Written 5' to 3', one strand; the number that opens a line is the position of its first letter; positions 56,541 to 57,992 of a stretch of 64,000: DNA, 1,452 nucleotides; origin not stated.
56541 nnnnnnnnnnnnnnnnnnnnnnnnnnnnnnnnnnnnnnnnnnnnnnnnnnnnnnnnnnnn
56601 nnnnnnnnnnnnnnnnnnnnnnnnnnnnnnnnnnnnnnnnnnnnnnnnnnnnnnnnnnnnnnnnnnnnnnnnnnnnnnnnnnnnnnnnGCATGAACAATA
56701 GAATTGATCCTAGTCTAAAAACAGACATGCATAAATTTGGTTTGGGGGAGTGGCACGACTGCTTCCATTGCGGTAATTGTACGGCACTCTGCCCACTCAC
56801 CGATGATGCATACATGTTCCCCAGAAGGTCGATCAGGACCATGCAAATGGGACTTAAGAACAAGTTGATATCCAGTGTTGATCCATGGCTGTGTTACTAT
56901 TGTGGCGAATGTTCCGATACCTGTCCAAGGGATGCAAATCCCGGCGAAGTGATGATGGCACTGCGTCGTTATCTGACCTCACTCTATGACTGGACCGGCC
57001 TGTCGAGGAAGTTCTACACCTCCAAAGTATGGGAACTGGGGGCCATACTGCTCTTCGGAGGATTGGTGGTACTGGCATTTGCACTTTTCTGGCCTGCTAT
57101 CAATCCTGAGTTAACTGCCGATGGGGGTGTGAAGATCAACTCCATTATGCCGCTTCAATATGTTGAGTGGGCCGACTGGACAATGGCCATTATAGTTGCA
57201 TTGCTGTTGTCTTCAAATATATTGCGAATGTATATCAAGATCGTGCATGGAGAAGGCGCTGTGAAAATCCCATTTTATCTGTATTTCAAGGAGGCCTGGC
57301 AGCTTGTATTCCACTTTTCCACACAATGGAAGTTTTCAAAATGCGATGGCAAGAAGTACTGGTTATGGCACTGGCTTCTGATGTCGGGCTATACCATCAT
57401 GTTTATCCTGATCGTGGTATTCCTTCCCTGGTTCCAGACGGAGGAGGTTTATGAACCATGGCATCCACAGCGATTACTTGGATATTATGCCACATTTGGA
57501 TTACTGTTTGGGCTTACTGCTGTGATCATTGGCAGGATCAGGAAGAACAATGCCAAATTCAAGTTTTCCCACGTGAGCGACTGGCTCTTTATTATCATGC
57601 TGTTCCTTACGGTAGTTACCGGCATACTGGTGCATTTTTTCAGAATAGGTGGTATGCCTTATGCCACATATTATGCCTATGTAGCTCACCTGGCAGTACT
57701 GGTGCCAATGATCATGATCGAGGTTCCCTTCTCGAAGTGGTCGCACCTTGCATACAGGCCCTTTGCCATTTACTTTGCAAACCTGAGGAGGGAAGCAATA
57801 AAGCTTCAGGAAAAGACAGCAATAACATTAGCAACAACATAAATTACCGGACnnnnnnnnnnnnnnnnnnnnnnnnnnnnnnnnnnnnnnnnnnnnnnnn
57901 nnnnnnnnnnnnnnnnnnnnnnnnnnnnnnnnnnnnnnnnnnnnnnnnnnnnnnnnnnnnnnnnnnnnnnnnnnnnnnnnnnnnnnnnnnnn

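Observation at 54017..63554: Mvh-type [NiFe]-hydrogenase operon fused to a Qmo/Hdr-like flavoprotein pair and a membrane FeS/cytochrome-b module, without HdrBC or APS-reductase partners, in a Bacteroidota-type genome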

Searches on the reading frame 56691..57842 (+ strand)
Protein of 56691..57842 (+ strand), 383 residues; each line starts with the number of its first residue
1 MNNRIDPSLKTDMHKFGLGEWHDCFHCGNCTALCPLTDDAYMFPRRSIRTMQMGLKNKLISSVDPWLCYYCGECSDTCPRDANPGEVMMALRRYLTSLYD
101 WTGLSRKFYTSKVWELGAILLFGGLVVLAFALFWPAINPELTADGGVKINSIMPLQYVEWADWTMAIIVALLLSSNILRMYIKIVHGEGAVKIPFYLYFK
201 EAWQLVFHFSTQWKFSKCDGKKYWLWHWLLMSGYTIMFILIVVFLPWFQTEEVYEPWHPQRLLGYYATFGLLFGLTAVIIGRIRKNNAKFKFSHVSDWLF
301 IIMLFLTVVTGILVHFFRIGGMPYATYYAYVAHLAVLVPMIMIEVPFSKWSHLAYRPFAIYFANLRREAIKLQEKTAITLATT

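Call 4: search_protein_families(library=pfam, proteins=[window:56691-57842:+])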
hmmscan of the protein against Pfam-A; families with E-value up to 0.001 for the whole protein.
window:56691-57842:+ (383 aa): 8 families
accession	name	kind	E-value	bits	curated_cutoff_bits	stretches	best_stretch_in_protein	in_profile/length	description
PF12838.12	Fer4_7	-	5e-08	33.7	27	1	24-82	2-52/52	4Fe-4S dicluster domain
PF13183.11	Fer4_8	-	1.4e-07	32.4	27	1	21-81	2-67/68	4Fe-4S dicluster domain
PF13237.11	Fer4_10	-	2.2e-07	31.2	25.5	1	23-79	8-53/53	4Fe-4S dicluster domain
PF13187.11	Fer4_9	-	1.3e-06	28.8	27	1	24-82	2-51/52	4Fe-4S dicluster domain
PF13534.11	Fer4_17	-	1.7e-06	28.9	22.2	1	24-81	2-59/61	4Fe-4S dicluster domain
PF25160.1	LdpA_Fe-S-bd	-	5.7e-05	23.3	27.6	0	63-81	23-41/49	LdpA Fe-S cluster-binding domain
PF02665.19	Nitrate_red_gam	-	0.00014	22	22.9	0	262-349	89-177/217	Nitrate reductase gamma subunit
PF00037.32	Fer4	-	0.00018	21.6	21.1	0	67-82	7-22/24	4Fe-4S binding domain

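Call 5: search_protein_families(library=ncbifam, proteins=[window:56691-57842:+])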
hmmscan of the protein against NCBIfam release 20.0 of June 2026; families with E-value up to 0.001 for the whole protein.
window:56691-57842:+ (383 aa): 16 families
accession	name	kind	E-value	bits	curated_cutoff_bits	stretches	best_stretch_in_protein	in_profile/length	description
NF038018.1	qmoC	equivalog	1.3e-56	192.6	300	1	11-362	7-360/360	quinone-interacting membrane-bound oxidoreductase complex subunit QmoC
TIGR03290.1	CoB_CoM_SS_C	equivalog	1.4e-16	60.8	160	1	23-94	3-74/144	CoB--CoM heterodisulfide reductase subunit C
NF041890.1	hdrC_Methbact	equivalog_domain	1.9e-10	40.6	270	1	22-93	29-99/192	ferredoxin:CoB-CoM heterodisulfide reductase subunit HdrC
NF041779.1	hetero_SS_HdrC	equivalog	2.2e-09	37.1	350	1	22-93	31-101/198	ferredoxin:CoB-CoM heterodisulfide reductase subunit HdrC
NF042909.1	FMH_DH_FwdF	exception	4.2e-06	26.1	375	1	22-82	55-115/336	tungsten-dependent formylmethanofuran dehydrogenase subunit FwdF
NF009226.0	PRK12576.1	equivalog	6.7e-06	25.6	344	1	20-94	152-236/317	succinate dehydrogenase/fumarate reductase iron-sulfur subunit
NF011607.0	PRK15033.1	subfamily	1.1e-05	24.5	524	1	254-365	268-376/389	tricarballylate utilization 4Fe-4S protein TcuB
TIGR01971.1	NuoI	subfamily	1.4e-05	24.7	113.05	1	22-82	42-97/121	NADH-quinone oxidoreductase, chain I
TIGR02512.1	FeFe_hydrog_A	subfamily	0.00012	21.1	405.95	1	21-82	6-66/375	[FeFe] hydrogenase, group A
NF040612.1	F420_dehyd_FpoI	exception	0.00013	21.7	180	1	23-83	43-99/135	F420H2 dehydrogenase subunit FpoI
NF008369.0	PRK11168.1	equivalog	0.00014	20.9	278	1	22-92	11-84/401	anaerobic glycerol-3-phosphate dehydrogenase subunit C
NF004616.0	PRK05950.1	subfamily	0.00025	20.3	228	0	18-95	143-233/238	succinate dehydrogenase iron-sulfur subunit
NF058577.1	FdxA_fam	equivalog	0.00026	21.1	65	0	62-82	32-52/52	4Fe-4S ferredoxin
NF004914.0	PRK06273.1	equivalog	0.00047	20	163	1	23-79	52-106/167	ferredoxin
NF010590.0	PRK13984.1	equivalog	0.00068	17.9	946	1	16-79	44-104/611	putative oxidoreductase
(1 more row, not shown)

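Call 9: find_homologous_proteins(query=window:56691-57842:+, max_evalue=1e-10)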
Query window:56691-57842:+ (383 aa): 4195 proteins with E <= 1e-10 among 8000 candidates; the best 120 are listed.
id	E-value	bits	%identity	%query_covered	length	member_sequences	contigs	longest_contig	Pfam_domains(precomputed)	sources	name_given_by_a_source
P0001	2.1e-240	816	87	100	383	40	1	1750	PF02665.20,PF12838.13,PF13534.12,PF13237.12,PF13183.12,PF13187.12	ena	-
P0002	3.5e-235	799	85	100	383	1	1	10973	PF12838.13,PF13534.12,PF25160.2,PF13237.12,PF13183.12,PF13187.12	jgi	jgi:heterodisulfide reductase subunit C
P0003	3.8e-232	789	84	100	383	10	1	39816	PF12838.13,PF13534.12,PF25160.2,PF13237.12,PF13183.12,PF13187.12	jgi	-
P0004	1.8e-229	780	83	100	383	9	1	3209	PF13484.12,PF12838.13,PF13534.12,PF25160.2,PF13237.12,PF13183.12,PF13187.12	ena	-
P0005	5.2e-227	772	83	100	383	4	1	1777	PF13484.12,PF12838.13,PF13534.12,PF25160.2,PF13237.12,PF13183.12,PF13187.12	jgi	jgi:heterodisulfide reductase subunit C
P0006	1.3e-222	757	81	100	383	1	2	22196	PF12838.13,PF13534.12,PF13237.12,PF13183.12,PF13187.12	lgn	-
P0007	7.3e-202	689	75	100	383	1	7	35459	PF12838.13,PF13534.12,PF13237.12,PF13183.12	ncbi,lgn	-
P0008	2.2e-199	681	74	100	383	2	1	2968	PF12838.13,PF13534.12,PF13237.12,PF13183.12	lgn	-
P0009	1.1e-198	679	87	87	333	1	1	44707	PF02665.20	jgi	-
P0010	1.5e-192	658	71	100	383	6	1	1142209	PF12838.13,PF13534.12,PF25160.2,PF13237.12,PF13183.12,PF13187.12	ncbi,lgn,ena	-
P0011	2.2e-191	655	70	100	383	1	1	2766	PF12838.13,PF13534.12,PF25160.2,PF13237.12,PF13183.12,PF13187.12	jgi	jgi:ferredoxin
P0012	2.3e-189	648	69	100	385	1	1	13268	PF12838.13,PF13534.12,PF25160.2,PF13237.12,PF13183.12,PF13187.12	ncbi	-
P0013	4.8e-189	647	71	98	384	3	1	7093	PF02665.20,PF12838.13,PF13534.12,PF25160.2,PF13237.12,PF13183.12,PF13187.12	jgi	-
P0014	2.2e-188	645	70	98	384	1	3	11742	PF12838.13,PF13534.12,PF25160.2,PF13237.12,PF13183.12,PF13187.12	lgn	-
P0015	2.7e-186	638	71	98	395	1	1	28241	PF12838.13,PF13534.12,PF25160.2,PF13237.12,PF13183.12,PF13187.12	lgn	-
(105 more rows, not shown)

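Call 10: find_encoding_contigs(protein=P0003, flank=10000, max_places=2)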
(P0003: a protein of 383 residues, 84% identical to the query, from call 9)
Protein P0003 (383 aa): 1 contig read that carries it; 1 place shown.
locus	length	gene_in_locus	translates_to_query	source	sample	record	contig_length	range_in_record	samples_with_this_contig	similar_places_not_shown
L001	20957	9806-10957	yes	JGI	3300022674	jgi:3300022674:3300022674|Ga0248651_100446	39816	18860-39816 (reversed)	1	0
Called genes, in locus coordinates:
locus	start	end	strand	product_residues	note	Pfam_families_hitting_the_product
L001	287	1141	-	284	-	PF02492:cobW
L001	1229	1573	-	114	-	PF01155:HypA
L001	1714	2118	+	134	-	-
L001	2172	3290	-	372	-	PF00586:AIRS, PF02769:AIRS_C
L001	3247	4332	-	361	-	PF01924:HypD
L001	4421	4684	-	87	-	PF01455:HupF_HypC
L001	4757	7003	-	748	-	PF00708:Acylphosphatase, PF07503:zf-HYPF, PF01300:Sua5_yciO_yrdC, PF17788:HypF_C, PF22521:HypF_C_2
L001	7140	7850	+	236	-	PF00027:cNMP_binding, PF13545:HTH_Crp_2, PF00325:Crp (weak)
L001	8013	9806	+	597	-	PF00070:Pyr_redox (faint), PF00890:FAD_binding_2 (weak), PF01266:DAO (faint), PF07992:Pyr_redox_2 (weak), PF12831:FAD_oxidored, PF13450:NAD_binding_8 (weak), PF13237:Fer4_10 (faint), PF00037:Fer4 (faint)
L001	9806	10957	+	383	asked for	PF12838:Fer4_7 (faint), PF25160:LdpA_Fe-S-bd (faint), PF13183:Fer4_8, PF13187:Fer4_9 (weak), PF13237:Fer4_10 (weak), PF13534:Fer4_17 (weak)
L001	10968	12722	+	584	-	PF00890:FAD_binding_2, PF01266:DAO (weak), PF07992:Pyr_redox_2, PF12831:FAD_oxidored, PF13450:NAD_binding_8 (weak), PF12838:Fer4_7 (weak), PF13187:Fer4_9 (weak), PF14697:Fer4_21, +5 more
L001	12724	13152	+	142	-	PF02662:FlpD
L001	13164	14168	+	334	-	PF01058:Oxidored_q6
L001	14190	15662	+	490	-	PF27537:HoxH, PF00374:NiFeSe_Hases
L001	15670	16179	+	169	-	-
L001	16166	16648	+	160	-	-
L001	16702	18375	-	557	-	PF01073:3Beta_HSD, PF01370:Epimerase, PF04321:RmlD_sub_bind, PF13460:NAD_binding_10 (faint), PF16363:GDP_Man_Dehyd, PF07993:NAD_binding_4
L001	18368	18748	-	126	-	-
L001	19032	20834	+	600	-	PF01257:2Fe-2S_thioredx, PF01512:Complex1_51K, PF10531:SLBB (weak), PF10589:NADH_4Fe-4S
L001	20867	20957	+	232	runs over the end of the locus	PF13510:Fer2_4, PF10588:NADH-G_4Fe-4S_3, PF22117:Fer4_Nqo3, PF13459:Fer4_15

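Call 11: find_encoding_contigs(protein=P0010, flank=10000, max_places=2)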
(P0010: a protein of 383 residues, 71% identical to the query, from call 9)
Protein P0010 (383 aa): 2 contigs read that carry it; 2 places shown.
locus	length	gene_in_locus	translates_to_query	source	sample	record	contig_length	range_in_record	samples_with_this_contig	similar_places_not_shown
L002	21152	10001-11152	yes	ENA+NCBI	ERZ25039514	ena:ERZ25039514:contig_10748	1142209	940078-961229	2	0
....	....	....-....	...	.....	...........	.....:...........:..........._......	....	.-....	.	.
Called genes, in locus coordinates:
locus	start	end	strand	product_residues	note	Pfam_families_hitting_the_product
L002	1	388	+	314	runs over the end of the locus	PF00696:AA_kinase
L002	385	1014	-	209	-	PF06971:Put_DNA-bind_N, PF02629:CoA_binding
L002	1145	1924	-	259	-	PF02492:cobW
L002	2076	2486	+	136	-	-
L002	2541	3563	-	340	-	PF00586:AIRS, PF02769:AIRS_C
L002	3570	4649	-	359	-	PF01924:HypD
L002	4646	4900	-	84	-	PF01455:HupF_HypC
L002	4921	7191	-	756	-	PF00708:Acylphosphatase, PF07503:zf-HYPF, PF01300:Sua5_yciO_yrdC, PF17788:HypF_C, PF22521:HypF_C_2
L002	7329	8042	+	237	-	PF00027:cNMP_binding, PF13545:HTH_Crp_2, PF00325:Crp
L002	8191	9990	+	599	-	PF00890:FAD_binding_2 (weak), PF07992:Pyr_redox_2 (faint), PF12831:FAD_oxidored (weak), PF13450:NAD_binding_8 (faint), PF12838:Fer4_7 (weak)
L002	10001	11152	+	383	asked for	PF13534:Fer4_17 (weak), PF25160:LdpA_Fe-S-bd (faint), PF12838:Fer4_7 (weak), PF13183:Fer4_8, PF13187:Fer4_9 (weak), PF13237:Fer4_10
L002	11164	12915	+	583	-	PF00890:FAD_binding_2, PF01266:DAO (weak), PF07992:Pyr_redox_2, PF12831:FAD_oxidored, PF13450:NAD_binding_8 (weak), PF12838:Fer4_7 (weak), PF13187:Fer4_9 (weak), PF14697:Fer4_21, +6 more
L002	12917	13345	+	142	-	PF02662:FlpD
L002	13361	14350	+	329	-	PF01058:Oxidored_q6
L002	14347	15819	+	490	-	PF27537:HoxH, PF00374:NiFeSe_Hases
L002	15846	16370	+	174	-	PF01750:HycI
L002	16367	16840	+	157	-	-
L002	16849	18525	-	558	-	PF01073:3Beta_HSD, PF01370:Epimerase, PF13460:NAD_binding_10 (weak), PF16363:GDP_Man_Dehyd, PF07993:NAD_binding_4 (weak)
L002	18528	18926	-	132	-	-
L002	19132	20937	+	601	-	PF01257:2Fe-2S_thioredx, PF01512:Complex1_51K, PF10589:NADH_4Fe-4S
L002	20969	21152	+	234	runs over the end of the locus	PF13510:Fer2_4, PF00111:Fer2 (weak), PF10588:NADH-G_4Fe-4S_3, PF22117:Fer4_Nqo3, PF13370:Fer4_13 (faint), PF13459:Fer4_15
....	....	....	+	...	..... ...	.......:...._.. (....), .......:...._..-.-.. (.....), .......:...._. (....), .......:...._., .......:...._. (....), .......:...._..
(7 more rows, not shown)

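Call 20: find_related_loci(query=A1, collection=genome_contigs, flank=10000)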
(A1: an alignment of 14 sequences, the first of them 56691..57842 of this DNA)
Query A1 (383 aa) in genome_contigs; peptide patterns used: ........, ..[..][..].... (x = any residue, [..] = any of these).
600 stretches matched a pattern (row limit reached: there are more); 584 encode a relative of the query (tblastn E <= 1e-3); the best 80 are kept; 80 distinct loci.
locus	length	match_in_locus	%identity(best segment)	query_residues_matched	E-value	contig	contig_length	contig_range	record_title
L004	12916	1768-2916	75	1-383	0e+0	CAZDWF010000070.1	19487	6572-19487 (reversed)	MAG TPA_asm: uncultured Bacteroidales bacterium isolate SRP167671_co2_84 genome assembly, contig: NODE_3734_length_19487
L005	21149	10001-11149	71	1-383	0e+0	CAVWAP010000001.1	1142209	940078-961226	MAG: uncultured Bacteroidales bacterium isolate MFD03804.bin.1.231 genome assembly, contig: contig_10748, whole genome s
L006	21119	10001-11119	65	4-375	7e-173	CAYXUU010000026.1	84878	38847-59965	MAG TPA_asm: uncultured Bacteroidales bacterium isolate SRP167671_co1_178 genome assembly, contig: NODE_262_length_84878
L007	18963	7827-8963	64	1-375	2e-171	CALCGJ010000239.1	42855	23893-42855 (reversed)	MAG TPA_asm: uncultured Bacteroidetes bacterium isolate ERR2206790_bin.55_CONCOCT_v1.1_MAG genome assembly, contig: ERZ8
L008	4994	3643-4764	63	1-370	4e-174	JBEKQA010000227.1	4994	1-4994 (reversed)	MAG: Bacteroidales bacterium isolate SPRUCE 477 SPRUCE_477_227, whole genome shotgun sequence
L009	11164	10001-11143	62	1-377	5e-169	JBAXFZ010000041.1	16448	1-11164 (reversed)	MAG: Bacteroidota bacterium isolate ELA284 MAG284_41, whole genome shotgun sequence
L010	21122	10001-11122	63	1-370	3e-168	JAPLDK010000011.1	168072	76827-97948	MAG: Bacteroidetes bacterium isolate LacPavin_0419_WC90_MAG_45_18 LacPavin_0419_WC90_scaffold_507540, whole genome shotg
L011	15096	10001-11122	64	1-370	2e-168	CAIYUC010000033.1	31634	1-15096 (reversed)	MAG: uncultured Bacteroidales bacterium isolate A14_bin-1928 genome assembly, contig: bin-1928:033/244, whole genome sho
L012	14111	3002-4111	66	1-370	3e-168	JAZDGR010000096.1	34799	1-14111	MAG: bacterium isolate MEGAHIT-group-0.275 k141_18513420, whole genome shotgun sequence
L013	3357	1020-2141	63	1-370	5e-176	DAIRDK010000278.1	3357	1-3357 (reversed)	MAG TPA_asm: Bacteroidales bacterium isolate CTOTU7589 NODE_47246_length_3357_cov_5.293459, whole genome shotgun sequenc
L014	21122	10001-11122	62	1-370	2e-167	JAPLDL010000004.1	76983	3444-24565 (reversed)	MAG: Bacteroidetes bacterium isolate LacPavin_0419_WC90_MAG_45_16 LacPavin_0419_WC90_scaffold_39680, whole genome shotgu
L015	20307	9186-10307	61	1-370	5e-166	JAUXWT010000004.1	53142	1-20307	MAG: Bacteroidales bacterium isolate C15_metabat.bin.17 C15_k141_357392, whole genome shotgun sequence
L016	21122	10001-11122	62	1-370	2e-165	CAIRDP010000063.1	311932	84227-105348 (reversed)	MAG: uncultured Bacteroidales bacterium isolate AM5_bin-0527 genome assembly, contig: bin-0527:63/67, whole genome shotg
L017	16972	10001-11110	63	1-369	1e-163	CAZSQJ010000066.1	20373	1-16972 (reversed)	MAG TPA_asm: uncultured Bacteroidales bacterium isolate binchicken_co22_40 genome assembly, contig: NODE_2816_length_203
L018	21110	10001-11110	62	1-369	3e-162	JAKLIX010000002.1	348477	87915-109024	MAG: Bacteroidetes bacterium isolate RA.bin97 RA.bin97_2, whole genome shotgun sequence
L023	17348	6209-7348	56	4-374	5e-150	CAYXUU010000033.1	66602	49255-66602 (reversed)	MAG TPA_asm: uncultured Bacteroidales bacterium isolate SRP167671_co1_178 genome assembly, contig: NODE_434_length_66602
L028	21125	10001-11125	57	1-375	4e-148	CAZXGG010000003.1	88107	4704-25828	MAG TPA_asm: uncultured Rikenellaceae bacterium isolate SRP214966_co2_435 genome assembly, contig: NODE_183_length_88107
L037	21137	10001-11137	55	4-372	7e-144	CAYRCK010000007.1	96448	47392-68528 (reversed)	MAG TPA_asm: uncultured bacterium isolate binchicken_co334_246 genome assembly, contig: NODE_277_length_96448_cov_7.8636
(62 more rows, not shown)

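Call 31: search_solved_structures(query=window:56691-57842:+, max_evalue=0.01, show_alignments=1)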
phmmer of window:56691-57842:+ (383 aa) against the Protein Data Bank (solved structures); distinct sequences matched with E-value up to 0.01: 10.
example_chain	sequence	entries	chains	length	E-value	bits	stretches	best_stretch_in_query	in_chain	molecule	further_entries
7bkb_C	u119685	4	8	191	7.4e-13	51.7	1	23-93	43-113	CoB--CoM heterodisulfide reductase subunit C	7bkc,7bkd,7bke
8rvv_C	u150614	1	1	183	2.9e-10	43.1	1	14-90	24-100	H(2):CoB-CoM heterodisulfide,ferredoxin reductase subunit C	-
8rvu_c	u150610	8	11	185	3e-10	43.1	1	14-90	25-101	H(2):CoB-CoM heterodisulfide,ferredoxin reductase subunit C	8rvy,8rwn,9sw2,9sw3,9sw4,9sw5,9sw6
9sfi_E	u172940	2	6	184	7.9e-09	38.4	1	22-94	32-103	H(2)/formate:CoB-CoM heterodisulfide,ferredoxin reductase subunit C2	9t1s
5odc_C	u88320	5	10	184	2.2e-08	36.9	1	23-94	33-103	Heterodisulfide reductase, subunit C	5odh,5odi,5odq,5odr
9sw6_H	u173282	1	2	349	1.4e-07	34.3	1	22-82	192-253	Tungsten formylmethanofuran dehydrogenase, subunit F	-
5t5i_F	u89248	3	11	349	1.5e-07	34.2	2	22-82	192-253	Tungsten formylmethanofuran dehydrogenase subunit fwdF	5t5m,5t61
9sfi_U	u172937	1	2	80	6.9e-06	28.7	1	23-82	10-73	4Fe-4S binding protein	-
8rja_F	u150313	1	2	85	0.0029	20.1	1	22-82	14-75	NAD(P)H-quinone oxidoreductase subunit I, chloroplastic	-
5t5i_G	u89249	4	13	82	0.004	19.6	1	24-82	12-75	Tungsten formylmethanofuran dehydrogenase subunit fwdG | Tungsten formylmethanofuran dehydrogenase, subunit G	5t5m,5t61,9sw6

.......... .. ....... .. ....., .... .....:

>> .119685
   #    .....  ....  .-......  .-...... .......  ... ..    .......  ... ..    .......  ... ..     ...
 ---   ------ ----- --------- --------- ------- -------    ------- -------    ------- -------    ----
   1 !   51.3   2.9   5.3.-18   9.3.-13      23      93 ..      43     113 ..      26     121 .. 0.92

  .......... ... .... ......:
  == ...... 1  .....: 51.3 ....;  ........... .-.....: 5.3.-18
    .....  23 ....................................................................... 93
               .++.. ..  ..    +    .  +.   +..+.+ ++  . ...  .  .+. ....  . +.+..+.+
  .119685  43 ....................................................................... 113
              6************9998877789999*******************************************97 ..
